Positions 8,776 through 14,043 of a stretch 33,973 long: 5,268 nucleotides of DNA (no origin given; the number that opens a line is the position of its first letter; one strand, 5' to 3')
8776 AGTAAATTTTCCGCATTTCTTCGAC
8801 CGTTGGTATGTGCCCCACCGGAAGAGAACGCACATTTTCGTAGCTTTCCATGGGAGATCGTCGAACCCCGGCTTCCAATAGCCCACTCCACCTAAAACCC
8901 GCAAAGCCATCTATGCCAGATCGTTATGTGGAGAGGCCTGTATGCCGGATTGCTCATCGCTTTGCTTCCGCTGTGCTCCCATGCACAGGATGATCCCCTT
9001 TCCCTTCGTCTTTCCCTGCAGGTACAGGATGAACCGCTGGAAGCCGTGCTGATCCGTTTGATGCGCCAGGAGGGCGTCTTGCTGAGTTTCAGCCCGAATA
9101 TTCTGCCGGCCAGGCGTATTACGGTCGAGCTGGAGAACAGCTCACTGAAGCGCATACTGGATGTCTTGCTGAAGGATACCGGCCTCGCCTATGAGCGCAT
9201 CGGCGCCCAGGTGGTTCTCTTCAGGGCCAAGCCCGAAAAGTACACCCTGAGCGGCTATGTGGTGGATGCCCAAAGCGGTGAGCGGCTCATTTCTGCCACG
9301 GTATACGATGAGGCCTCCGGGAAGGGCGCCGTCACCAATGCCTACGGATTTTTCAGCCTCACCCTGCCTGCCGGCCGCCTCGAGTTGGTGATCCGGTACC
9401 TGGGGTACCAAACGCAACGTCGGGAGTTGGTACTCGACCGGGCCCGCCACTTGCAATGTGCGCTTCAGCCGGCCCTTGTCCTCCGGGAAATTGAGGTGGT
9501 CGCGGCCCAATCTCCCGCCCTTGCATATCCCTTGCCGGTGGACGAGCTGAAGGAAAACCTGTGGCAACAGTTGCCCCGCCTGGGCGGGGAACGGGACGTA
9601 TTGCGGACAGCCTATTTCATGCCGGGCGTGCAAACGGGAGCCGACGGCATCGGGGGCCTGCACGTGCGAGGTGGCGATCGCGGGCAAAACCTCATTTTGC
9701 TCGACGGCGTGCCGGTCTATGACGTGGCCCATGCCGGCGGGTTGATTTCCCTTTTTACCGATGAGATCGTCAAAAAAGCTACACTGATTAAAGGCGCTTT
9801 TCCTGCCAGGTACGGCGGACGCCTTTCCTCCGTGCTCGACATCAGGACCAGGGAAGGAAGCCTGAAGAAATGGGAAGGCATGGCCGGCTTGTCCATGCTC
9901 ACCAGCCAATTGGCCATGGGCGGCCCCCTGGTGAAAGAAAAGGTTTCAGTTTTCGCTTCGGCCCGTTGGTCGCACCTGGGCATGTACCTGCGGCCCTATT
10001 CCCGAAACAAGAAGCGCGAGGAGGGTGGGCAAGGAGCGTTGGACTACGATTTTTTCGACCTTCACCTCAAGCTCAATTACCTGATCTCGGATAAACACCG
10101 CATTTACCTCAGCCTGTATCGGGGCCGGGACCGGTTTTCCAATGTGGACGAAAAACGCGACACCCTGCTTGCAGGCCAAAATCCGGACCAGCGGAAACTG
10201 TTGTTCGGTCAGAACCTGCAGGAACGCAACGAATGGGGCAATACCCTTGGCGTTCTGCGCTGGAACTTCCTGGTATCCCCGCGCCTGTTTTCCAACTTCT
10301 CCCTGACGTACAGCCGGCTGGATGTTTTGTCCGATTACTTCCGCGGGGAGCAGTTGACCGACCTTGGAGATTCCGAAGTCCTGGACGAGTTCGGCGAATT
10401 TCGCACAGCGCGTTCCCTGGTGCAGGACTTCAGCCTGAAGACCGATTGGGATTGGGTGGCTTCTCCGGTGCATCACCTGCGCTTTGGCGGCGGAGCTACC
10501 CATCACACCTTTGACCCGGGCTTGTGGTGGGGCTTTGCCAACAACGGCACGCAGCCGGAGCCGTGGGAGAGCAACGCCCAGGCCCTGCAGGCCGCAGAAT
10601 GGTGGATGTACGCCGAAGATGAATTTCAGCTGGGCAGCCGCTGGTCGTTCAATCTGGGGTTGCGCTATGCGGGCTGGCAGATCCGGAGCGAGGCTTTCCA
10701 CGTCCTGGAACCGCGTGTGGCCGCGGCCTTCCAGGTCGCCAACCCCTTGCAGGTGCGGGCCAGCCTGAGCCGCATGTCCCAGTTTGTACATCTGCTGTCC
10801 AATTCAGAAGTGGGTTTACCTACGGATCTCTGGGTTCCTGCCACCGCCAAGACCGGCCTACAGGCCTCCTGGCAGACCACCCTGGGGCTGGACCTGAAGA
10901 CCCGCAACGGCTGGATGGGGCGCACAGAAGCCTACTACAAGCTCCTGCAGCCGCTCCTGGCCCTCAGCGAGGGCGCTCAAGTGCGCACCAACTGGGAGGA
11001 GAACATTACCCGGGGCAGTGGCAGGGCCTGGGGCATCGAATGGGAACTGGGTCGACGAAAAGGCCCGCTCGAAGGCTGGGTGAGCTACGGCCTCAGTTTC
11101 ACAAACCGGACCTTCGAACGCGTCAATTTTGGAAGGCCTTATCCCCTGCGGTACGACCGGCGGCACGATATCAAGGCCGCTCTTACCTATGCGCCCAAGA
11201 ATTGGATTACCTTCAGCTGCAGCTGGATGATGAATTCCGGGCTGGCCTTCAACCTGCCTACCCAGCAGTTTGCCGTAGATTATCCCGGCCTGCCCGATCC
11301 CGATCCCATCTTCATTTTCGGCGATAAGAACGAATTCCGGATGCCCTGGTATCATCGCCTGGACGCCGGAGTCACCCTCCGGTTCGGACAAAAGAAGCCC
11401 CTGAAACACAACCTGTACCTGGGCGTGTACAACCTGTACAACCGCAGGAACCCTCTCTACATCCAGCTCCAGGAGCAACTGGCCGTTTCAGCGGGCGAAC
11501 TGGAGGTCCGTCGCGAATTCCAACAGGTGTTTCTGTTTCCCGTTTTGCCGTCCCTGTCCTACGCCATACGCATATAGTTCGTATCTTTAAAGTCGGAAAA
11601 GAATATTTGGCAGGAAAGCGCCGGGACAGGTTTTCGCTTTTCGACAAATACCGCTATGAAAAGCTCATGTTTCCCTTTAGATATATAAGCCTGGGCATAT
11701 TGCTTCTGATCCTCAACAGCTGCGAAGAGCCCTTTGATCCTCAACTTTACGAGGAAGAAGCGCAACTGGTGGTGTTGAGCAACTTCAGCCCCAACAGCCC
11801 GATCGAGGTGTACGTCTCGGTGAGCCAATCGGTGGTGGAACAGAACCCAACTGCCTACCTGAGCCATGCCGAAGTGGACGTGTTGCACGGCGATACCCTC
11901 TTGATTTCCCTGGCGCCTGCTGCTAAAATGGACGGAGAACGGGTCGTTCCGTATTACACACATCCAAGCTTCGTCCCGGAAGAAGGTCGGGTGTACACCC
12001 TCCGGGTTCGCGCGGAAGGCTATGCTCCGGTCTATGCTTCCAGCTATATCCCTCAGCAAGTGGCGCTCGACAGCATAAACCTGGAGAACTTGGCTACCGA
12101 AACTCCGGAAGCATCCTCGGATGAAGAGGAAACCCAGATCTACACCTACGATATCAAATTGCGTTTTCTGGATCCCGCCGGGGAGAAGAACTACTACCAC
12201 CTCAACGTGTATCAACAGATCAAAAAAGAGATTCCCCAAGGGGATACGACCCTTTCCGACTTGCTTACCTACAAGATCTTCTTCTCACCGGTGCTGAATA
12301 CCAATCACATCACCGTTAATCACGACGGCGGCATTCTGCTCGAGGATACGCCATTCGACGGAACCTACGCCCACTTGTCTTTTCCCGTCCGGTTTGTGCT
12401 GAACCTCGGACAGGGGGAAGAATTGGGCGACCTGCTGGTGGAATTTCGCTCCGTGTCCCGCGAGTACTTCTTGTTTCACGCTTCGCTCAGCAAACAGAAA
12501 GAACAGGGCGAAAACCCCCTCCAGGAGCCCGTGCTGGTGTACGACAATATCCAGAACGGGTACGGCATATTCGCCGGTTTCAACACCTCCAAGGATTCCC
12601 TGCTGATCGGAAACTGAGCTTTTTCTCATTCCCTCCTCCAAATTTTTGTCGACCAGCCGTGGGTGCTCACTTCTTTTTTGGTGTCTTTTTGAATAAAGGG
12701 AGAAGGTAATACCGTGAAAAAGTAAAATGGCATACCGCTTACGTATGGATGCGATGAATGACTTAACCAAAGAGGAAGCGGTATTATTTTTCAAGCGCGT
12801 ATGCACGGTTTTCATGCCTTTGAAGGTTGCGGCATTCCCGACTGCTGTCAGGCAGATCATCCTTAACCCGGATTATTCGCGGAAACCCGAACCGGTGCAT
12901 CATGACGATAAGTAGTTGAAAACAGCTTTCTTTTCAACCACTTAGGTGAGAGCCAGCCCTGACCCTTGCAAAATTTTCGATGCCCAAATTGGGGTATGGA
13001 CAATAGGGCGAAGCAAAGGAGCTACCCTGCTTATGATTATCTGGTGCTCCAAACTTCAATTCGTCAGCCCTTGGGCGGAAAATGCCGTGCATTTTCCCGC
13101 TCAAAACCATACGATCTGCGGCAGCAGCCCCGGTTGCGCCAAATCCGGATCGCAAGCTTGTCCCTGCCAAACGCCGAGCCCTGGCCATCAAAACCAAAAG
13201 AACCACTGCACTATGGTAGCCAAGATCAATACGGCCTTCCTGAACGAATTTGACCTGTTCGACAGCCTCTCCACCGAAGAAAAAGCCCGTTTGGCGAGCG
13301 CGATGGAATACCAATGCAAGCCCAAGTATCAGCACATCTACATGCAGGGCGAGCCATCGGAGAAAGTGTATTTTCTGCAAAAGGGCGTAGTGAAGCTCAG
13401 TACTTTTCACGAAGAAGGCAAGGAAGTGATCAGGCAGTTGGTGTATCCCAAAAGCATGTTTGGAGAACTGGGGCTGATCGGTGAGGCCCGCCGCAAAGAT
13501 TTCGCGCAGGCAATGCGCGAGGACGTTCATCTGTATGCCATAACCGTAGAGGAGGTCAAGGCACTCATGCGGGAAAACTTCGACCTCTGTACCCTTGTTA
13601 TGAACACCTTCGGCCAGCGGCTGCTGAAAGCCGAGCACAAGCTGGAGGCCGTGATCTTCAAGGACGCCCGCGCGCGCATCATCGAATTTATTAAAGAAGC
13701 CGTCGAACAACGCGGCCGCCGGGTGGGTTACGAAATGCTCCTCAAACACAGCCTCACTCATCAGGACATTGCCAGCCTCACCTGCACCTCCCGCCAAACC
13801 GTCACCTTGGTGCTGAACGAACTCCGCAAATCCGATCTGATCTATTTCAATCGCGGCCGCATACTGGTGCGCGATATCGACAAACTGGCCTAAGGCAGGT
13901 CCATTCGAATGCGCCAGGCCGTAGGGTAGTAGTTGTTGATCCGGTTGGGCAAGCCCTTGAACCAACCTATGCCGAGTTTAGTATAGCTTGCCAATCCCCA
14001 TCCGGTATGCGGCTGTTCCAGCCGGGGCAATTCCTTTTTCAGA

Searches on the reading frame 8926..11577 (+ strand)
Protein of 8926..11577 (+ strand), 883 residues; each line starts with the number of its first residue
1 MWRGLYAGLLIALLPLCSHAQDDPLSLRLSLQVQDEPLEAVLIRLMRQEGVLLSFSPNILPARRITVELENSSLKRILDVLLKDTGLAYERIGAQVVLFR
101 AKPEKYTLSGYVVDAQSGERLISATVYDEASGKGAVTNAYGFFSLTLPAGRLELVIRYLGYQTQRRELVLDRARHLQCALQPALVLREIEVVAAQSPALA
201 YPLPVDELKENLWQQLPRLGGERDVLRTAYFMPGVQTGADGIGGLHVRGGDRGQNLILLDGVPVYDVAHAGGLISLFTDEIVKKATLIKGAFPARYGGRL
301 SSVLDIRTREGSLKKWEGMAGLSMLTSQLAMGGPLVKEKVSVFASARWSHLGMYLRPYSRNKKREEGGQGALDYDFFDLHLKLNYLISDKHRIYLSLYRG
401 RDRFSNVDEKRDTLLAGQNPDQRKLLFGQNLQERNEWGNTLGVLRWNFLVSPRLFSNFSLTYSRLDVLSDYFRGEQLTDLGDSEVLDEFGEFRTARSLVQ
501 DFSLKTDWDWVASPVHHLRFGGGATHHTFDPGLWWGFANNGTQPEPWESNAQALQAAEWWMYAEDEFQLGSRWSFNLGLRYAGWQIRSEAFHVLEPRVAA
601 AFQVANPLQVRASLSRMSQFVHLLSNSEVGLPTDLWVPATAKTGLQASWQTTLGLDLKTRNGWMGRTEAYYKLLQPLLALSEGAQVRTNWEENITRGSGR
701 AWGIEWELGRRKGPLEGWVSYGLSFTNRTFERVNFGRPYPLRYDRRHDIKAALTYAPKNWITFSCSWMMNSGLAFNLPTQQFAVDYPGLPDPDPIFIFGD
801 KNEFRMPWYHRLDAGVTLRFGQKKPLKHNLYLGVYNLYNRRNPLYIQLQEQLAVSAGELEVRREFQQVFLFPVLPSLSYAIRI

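Call 7: search_protein_families(library=pfam, proteins=[window:8926-11577:+], max_evalue=0.001)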
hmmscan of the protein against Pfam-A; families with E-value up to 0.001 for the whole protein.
window:8926-11577:+ (883 aa): 6 families
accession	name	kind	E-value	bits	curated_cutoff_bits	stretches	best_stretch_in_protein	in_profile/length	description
PF00593.30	TonB_dep_Rec_b-barrel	-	3.7e-20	73.6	27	1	412-837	38-436/436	TonB dependent receptor-like, beta-barrel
PF13715.12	CarbopepD_reg_2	-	3.5e-15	56.2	32.2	1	108-177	1-71/88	CarboxypepD_reg-like domain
PF13620.12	CarboxypepD_reg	-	6.3e-10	39.7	32.3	1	107-171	1-70/82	Carboxypeptidase regulatory-like domain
PF07660.19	STN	-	7.1e-07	29.4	28.4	1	55-100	5-51/52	Secretin and TonB N terminus short domain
PF07715.20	Plug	-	1.6e-06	29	23.9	1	230-299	30-102/107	TonB-dependent Receptor Plug Domain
PF25183.1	OMP_b-brl_4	-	0.00023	20.2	30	0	551-590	360-399/838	Outer membrane beta barrel domain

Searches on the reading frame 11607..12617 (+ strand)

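Call 6: search_protein_families(library=pfam, proteins=[window:11607-12617:+], max_evalue=0.001)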
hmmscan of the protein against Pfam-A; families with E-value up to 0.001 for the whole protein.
window:11607-12617:+ (336 aa): 1 family
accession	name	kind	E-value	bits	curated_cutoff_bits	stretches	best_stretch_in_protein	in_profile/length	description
PF14054.11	DUF4249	-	3e-36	125.8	28.5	1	40-330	1-268/269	Domain of unknown function (DUF4249)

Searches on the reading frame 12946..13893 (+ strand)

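Call 6: search_protein_families(library=pfam, proteins=[window:12946-13893:+], max_evalue=0.001)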
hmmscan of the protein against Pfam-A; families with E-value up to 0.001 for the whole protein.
window:12946-13893:+ (315 aa): 2 families
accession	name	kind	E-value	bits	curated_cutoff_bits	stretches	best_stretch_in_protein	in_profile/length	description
PF00027.35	cNMP_binding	-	2.8e-15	56.5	27.5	1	127-211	6-89/89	Cyclic nucleotide-binding domain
PF13545.12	HTH_Crp_2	-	5.9e-12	45.8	27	1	244-315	2-68/70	Crp-like helix-turn-helix domain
